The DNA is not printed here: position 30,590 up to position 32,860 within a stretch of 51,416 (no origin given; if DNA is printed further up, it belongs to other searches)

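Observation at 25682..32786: Five-gene operon joining a compact glycyl-radical enzyme and its activase to a HAD hydrolase, a GH36 and a GH51 glycosidase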

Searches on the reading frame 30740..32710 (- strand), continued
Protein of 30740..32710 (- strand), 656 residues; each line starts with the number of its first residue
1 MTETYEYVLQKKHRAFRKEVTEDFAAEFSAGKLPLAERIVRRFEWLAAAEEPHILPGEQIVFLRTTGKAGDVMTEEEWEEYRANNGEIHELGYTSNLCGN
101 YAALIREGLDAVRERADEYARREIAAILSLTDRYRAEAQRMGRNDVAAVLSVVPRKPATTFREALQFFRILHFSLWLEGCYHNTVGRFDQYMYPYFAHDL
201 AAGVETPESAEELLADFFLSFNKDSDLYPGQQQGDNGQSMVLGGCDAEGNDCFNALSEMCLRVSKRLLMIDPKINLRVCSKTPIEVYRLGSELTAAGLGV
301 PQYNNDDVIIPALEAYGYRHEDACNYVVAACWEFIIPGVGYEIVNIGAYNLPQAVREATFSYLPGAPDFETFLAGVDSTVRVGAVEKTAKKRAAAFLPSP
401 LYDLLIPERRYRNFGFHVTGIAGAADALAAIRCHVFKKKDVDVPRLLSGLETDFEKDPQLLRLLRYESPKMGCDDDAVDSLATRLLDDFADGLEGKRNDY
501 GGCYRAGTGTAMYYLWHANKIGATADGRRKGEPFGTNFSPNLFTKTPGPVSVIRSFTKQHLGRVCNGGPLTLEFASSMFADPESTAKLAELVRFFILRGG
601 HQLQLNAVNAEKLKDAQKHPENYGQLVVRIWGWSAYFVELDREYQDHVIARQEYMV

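Call 34: search_solved_structures(query=A1, max_evalue=1e-30, show_alignments=5)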
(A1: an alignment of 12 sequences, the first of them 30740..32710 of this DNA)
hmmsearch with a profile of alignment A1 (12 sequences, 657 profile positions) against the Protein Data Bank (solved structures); distinct sequences matched with E-value up to 1e-30: 31.
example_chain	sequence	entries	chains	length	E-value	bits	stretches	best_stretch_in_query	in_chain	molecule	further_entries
1r8w_A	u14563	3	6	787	4.1e-89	302.9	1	115-655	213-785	glycerol dehydratase | B12-independent glycerol dehydratase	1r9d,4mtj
5i2a_A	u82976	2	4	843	1.1e-83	284.9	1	116-457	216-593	Diol-dehydratase | Diol dehydratase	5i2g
8yjo_A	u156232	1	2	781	4.4e-81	276.3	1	123-654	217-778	Probable dehydratase PflD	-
6vxc_A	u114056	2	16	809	2.1e-77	264.2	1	96-655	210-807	Trans-4-hydroxy-L-proline dehydratase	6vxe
9f3w_A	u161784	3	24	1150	7e-76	259.1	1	115-653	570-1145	Choline trimethylamine-lyase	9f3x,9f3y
9rco_A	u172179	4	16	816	2.7e-75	257.2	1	125-655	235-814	Glycyl radical protein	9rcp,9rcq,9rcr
8id0_A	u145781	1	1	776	2e-74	254.4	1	141-656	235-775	formate C-acetyltransferase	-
8id1_A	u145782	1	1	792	3.2e-69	237.2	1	126-653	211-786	Formate C-acetyltransferase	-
5faw_A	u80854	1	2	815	3e-67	230.6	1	110-653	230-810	Choline trimethylamine-lyase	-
9ht9_A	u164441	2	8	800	3.2e-67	230.5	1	110-653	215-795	Choline trimethylamine-lyase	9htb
9r0v_A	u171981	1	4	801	3.2e-67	230.5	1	110-653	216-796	Choline trimethylamine-lyase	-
6vue_A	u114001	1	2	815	3.4e-67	230.4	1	110-653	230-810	Choline trimethylamine-lyase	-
5fay_A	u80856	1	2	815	3.4e-67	230.4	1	110-653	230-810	Choline trimethylamine-lyase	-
5fau_A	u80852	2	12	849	3.9e-67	230.2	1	110-653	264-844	Choline trimethylamine-lyase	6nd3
5fav_A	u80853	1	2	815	1.3e-66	228.5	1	110-653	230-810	Choline trimethylamine-lyase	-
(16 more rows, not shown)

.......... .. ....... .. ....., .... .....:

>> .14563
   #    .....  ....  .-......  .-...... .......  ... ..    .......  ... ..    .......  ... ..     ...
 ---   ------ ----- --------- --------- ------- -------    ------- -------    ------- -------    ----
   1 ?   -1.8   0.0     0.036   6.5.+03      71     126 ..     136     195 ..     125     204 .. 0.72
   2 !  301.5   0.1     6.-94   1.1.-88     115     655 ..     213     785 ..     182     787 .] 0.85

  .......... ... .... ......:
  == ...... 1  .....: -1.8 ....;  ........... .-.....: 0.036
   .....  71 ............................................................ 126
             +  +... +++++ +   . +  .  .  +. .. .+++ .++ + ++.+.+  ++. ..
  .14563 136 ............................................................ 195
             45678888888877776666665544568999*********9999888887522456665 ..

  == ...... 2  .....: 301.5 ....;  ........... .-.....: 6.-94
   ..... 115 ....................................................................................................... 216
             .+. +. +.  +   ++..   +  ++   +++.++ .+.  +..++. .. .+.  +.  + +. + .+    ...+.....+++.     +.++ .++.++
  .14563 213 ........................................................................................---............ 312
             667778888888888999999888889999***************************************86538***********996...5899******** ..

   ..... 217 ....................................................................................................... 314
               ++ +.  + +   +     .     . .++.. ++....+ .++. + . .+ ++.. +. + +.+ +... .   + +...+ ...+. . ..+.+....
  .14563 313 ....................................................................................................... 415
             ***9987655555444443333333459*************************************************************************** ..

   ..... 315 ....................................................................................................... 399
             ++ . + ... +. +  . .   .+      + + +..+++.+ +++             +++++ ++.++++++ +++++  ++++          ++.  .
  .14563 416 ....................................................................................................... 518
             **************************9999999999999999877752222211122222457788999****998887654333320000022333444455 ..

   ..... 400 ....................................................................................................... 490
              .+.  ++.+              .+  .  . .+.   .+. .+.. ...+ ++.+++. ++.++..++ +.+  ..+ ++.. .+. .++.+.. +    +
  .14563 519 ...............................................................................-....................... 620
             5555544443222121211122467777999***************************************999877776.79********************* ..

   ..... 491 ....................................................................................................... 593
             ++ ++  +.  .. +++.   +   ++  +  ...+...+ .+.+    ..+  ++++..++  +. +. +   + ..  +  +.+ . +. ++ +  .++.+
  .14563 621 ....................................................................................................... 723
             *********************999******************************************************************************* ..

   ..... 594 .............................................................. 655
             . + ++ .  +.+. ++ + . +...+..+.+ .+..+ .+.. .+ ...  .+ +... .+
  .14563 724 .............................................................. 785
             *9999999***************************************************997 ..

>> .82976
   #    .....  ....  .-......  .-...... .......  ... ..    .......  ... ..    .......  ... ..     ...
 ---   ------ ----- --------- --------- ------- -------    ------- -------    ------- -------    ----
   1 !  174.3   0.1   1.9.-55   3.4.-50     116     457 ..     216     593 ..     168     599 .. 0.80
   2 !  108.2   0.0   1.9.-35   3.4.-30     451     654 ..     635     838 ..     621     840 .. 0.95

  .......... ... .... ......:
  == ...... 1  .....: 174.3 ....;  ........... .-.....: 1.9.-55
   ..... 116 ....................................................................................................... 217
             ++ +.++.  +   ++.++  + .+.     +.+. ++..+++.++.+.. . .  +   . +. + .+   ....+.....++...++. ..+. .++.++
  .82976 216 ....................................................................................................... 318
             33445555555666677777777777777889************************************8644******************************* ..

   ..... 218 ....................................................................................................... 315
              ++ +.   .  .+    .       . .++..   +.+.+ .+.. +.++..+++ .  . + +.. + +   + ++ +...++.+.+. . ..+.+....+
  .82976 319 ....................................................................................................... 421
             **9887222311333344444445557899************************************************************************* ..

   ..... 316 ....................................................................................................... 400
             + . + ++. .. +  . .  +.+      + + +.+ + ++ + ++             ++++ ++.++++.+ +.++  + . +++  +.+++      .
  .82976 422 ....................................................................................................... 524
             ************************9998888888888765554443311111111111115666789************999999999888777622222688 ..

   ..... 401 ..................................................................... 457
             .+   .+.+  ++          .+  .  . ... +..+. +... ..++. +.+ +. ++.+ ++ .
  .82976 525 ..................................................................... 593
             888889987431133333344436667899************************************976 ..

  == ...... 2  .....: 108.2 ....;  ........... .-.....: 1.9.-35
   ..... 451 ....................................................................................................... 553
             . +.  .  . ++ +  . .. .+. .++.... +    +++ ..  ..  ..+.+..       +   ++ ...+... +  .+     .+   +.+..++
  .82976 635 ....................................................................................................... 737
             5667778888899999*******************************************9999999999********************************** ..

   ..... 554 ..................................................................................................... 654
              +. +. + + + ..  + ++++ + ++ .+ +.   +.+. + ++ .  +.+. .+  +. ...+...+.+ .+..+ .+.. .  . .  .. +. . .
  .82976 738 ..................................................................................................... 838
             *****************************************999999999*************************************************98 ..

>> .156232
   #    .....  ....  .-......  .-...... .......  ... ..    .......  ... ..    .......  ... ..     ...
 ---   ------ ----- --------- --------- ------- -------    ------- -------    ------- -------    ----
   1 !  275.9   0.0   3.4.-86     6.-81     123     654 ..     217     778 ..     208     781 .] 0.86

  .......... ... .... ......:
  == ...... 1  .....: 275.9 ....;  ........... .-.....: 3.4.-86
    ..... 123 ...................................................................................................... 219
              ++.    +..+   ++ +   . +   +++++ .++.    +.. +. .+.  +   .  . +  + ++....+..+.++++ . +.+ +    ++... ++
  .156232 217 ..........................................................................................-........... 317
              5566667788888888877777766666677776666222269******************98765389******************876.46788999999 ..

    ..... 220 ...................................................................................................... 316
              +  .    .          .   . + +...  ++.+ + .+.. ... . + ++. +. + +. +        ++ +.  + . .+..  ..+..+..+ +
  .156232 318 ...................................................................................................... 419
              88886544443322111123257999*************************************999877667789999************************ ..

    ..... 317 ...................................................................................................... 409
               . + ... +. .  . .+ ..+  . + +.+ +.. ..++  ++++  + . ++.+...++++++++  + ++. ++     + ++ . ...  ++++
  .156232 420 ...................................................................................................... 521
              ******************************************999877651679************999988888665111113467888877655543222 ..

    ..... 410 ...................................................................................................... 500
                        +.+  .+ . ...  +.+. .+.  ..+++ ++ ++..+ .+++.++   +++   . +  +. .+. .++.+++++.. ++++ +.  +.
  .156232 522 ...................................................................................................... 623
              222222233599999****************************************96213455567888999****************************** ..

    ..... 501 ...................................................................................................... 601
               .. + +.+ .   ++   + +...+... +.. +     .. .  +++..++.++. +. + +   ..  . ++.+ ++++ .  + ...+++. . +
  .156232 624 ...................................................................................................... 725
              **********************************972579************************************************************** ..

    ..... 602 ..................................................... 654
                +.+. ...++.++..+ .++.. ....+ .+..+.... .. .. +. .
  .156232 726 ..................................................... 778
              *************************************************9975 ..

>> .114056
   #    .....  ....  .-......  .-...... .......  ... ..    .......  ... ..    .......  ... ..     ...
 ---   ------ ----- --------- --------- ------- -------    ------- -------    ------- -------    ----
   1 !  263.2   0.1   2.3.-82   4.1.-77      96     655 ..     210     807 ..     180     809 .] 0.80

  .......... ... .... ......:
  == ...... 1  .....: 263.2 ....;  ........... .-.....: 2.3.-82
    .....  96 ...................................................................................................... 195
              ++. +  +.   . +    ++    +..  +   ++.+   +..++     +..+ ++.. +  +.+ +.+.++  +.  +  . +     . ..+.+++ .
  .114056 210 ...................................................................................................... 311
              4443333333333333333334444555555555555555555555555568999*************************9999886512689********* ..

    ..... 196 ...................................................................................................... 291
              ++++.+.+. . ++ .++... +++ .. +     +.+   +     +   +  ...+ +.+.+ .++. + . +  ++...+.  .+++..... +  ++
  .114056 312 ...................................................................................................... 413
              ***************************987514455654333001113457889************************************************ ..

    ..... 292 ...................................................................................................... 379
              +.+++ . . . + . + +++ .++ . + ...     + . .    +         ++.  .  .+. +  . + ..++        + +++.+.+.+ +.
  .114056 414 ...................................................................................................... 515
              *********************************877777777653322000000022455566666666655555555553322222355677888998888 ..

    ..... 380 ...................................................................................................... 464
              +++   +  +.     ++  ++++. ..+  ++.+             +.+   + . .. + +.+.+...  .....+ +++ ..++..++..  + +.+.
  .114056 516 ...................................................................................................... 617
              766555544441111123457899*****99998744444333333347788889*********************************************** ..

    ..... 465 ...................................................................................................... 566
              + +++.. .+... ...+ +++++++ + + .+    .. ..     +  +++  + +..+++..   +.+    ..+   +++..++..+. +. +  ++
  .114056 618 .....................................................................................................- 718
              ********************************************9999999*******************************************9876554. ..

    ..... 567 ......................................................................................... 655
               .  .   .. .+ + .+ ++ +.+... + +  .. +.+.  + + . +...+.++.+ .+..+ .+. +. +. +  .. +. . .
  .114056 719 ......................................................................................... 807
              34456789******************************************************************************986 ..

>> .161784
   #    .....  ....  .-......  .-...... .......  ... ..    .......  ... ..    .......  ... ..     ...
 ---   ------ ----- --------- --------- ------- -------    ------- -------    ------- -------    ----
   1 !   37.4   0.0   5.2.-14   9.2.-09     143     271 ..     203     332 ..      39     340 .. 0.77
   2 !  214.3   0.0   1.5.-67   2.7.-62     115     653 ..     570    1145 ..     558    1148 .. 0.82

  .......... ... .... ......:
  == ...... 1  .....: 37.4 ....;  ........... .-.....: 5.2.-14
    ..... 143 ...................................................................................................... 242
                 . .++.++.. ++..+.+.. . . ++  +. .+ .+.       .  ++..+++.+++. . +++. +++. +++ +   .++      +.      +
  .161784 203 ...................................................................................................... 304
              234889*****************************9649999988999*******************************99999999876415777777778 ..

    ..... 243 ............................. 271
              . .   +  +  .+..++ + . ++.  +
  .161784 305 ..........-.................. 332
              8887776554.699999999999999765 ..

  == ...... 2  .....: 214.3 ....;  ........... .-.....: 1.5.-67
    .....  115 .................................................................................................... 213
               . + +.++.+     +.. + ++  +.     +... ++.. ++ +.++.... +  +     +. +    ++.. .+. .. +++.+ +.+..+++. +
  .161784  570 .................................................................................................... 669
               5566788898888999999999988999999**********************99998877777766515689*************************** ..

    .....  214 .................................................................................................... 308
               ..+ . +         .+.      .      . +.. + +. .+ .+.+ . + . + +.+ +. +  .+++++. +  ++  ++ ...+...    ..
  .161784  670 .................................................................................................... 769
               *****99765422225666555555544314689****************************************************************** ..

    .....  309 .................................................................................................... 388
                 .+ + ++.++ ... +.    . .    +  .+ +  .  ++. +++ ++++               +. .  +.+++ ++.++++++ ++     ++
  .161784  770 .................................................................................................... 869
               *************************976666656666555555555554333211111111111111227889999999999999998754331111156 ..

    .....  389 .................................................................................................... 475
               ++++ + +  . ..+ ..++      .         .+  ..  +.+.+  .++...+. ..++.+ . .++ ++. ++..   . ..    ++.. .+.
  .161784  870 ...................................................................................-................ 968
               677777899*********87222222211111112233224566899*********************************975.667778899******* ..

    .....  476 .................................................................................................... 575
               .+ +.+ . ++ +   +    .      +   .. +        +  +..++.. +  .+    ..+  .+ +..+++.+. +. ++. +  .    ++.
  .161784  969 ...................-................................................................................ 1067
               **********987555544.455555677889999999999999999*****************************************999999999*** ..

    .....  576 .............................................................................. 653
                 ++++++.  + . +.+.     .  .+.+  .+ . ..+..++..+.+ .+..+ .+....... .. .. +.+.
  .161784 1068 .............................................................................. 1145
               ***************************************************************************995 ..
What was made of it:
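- Closest known: B12-independent glycerol dehydratase DhaB1/DhaB2 of Clostridium butyricum. Different: About 130 residues shorter, roughly 98 of them N-terminal (call 34).
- Closest known: YbiW and PflD, the GRE isomerases of 'anhydroglycolysis'. Same: Similar sequence after the Cys loop (call 34).
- The stretch after the Cys loop resembles PflD (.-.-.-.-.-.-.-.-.) more than glycerol dehydratase (call 34). Positions D445 and Tyr of PflD are N345 and G509 here (call 34).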
